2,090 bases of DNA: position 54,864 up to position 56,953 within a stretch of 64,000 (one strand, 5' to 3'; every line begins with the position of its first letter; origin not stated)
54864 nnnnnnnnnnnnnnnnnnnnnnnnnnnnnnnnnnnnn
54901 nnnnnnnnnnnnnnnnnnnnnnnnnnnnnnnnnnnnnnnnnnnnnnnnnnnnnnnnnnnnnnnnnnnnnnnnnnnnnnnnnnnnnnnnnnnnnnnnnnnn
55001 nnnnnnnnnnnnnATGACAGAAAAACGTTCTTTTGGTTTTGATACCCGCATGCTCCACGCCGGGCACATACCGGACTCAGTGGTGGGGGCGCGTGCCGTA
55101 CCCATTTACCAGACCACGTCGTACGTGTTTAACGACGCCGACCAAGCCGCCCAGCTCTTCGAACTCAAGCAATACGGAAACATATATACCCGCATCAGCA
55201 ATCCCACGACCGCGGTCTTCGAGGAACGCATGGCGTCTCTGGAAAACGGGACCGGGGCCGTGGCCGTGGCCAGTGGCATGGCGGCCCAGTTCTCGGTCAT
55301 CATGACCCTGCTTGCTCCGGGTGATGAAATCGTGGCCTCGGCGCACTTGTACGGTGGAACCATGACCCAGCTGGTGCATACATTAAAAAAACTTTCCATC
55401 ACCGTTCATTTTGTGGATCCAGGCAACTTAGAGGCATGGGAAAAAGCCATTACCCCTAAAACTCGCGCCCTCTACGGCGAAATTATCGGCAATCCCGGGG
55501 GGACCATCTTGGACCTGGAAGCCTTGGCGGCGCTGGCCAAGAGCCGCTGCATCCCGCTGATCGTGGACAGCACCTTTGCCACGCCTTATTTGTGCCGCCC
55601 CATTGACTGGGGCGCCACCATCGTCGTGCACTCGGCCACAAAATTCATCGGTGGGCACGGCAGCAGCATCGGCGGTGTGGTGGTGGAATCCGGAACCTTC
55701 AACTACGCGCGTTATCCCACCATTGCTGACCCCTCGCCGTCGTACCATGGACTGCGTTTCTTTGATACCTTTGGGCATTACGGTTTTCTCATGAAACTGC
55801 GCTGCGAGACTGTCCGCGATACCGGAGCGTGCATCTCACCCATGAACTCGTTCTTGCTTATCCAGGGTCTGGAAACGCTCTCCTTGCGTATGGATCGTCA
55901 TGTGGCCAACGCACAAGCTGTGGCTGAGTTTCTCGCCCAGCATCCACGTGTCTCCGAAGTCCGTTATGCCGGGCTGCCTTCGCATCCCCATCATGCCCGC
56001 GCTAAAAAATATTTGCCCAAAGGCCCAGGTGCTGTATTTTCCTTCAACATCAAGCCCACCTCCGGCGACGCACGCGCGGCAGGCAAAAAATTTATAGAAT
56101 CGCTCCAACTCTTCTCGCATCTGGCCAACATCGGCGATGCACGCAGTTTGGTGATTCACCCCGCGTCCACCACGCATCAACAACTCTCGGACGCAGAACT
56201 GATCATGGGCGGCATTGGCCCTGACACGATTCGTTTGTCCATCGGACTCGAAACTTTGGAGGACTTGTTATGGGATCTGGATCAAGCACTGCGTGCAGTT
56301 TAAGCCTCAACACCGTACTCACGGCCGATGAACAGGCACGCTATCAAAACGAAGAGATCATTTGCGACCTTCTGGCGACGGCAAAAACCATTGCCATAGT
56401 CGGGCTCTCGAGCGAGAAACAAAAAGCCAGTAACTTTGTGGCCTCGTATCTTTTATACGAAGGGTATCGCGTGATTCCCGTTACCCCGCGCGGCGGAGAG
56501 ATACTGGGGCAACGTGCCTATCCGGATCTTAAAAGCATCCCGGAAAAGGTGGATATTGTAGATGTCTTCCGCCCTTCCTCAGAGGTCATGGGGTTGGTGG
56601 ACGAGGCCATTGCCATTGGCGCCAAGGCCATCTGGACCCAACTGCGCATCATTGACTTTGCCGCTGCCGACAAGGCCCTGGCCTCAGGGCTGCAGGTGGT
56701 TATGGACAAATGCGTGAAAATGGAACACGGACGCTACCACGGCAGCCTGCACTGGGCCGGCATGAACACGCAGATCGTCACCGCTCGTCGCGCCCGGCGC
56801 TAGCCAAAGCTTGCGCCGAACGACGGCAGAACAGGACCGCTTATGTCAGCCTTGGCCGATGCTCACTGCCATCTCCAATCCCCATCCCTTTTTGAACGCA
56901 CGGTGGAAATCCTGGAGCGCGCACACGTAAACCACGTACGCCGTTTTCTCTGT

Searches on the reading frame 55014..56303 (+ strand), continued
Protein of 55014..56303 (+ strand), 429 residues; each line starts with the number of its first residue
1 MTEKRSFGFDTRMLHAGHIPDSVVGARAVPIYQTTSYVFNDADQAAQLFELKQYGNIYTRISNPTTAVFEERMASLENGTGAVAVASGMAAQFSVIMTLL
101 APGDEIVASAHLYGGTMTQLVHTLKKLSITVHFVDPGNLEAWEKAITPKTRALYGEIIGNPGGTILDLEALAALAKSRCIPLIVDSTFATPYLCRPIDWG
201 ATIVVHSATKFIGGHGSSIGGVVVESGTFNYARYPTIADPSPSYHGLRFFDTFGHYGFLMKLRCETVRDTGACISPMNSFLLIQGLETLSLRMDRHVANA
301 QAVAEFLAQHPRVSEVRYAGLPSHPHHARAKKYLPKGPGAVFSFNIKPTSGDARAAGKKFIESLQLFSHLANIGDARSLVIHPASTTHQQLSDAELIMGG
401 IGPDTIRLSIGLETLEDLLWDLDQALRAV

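Call 89: find_encoding_contigs(protein=P0008, flank=10000, max_places=2)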
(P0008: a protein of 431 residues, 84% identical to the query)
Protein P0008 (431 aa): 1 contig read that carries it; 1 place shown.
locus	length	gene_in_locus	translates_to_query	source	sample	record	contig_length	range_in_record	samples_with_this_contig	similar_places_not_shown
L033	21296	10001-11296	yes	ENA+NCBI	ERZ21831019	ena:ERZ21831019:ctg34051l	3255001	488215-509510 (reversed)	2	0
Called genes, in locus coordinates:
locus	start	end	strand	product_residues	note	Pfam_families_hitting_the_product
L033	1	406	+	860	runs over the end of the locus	PF09572:RE_XamI, PF07669:Eco57I, PF22837:M_Eco57I_C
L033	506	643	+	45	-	-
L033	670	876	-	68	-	-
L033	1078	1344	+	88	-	-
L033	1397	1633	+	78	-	-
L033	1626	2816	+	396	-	PF12167:Arm-DNA-bind_2, PF14659:Phage_int_SAM_3, PF00589:Phage_integrase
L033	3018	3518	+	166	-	-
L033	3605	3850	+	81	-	-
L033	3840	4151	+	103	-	-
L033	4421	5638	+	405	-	PF13173:AAA_14, PF13635:DUF4143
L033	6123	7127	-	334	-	PF02568:ThiI, PF18297:NFACT-R_2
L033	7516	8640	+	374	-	PF00016:RuBisCO_large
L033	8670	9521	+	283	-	PF01738:DLH (faint), PF02129:Peptidase_S15 (weak), PF20434:BD-FAE (weak), PF00561:Abhydrolase_1, PF12146:Hydrolase_4, PF12697:Abhydrolase_6, PF20408:Abhydrolase_11 (faint), PF00326:Peptidase_S9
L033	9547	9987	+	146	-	PF07883:Cupin_2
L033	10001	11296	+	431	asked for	PF01053:Cys_Met_Meta_PP, PF00155:Aminotran_1_2 (weak), PF01041:DegT_DnrJ_EryC1 (faint)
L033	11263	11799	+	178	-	PF13380:CoA_binding_2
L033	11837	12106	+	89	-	PF02597:ThiS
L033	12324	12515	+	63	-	PF10055:DUF2292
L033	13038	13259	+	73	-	PF02597:ThiS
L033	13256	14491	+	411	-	PF01053:Cys_Met_Meta_PP, PF00155:Aminotran_1_2 (weak), PF01041:DegT_DnrJ_EryC1 (weak)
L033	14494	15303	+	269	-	PF00899:ThiF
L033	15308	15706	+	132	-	PF14464:Prok-JAB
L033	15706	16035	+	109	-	PF01206:TusA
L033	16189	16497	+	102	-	PF04358:DsrC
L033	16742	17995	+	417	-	-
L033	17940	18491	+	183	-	-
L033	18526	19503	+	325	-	PF13379:NMT1_2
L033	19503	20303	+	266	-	PF02463:SMC_N (faint), PF00005:ABC_tran, PF00004:AAA (faint), PF13304:AAA_21 (faint)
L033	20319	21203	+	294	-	PF00528:BPD_transp_1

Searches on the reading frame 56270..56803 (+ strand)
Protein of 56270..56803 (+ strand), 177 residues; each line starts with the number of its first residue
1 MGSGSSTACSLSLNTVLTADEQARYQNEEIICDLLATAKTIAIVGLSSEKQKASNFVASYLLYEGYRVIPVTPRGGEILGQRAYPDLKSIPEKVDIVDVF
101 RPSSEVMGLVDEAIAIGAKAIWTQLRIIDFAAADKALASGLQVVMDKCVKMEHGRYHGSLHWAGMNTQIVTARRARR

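Call 8: search_protein_families(library=pfam, proteins=[window:56270-56803:+])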
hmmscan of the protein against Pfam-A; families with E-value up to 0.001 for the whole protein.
window:56270-56803:+ (177 aa): 2 families
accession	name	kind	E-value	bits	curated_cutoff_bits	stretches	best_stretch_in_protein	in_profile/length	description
PF13380.12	CoA_binding_2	-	1.5e-37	129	22.8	1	39-153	1-115/116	CoA binding domain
PF02629.25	CoA_binding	-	2.4e-07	31.8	22.3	1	39-122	4-92/97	CoA binding domain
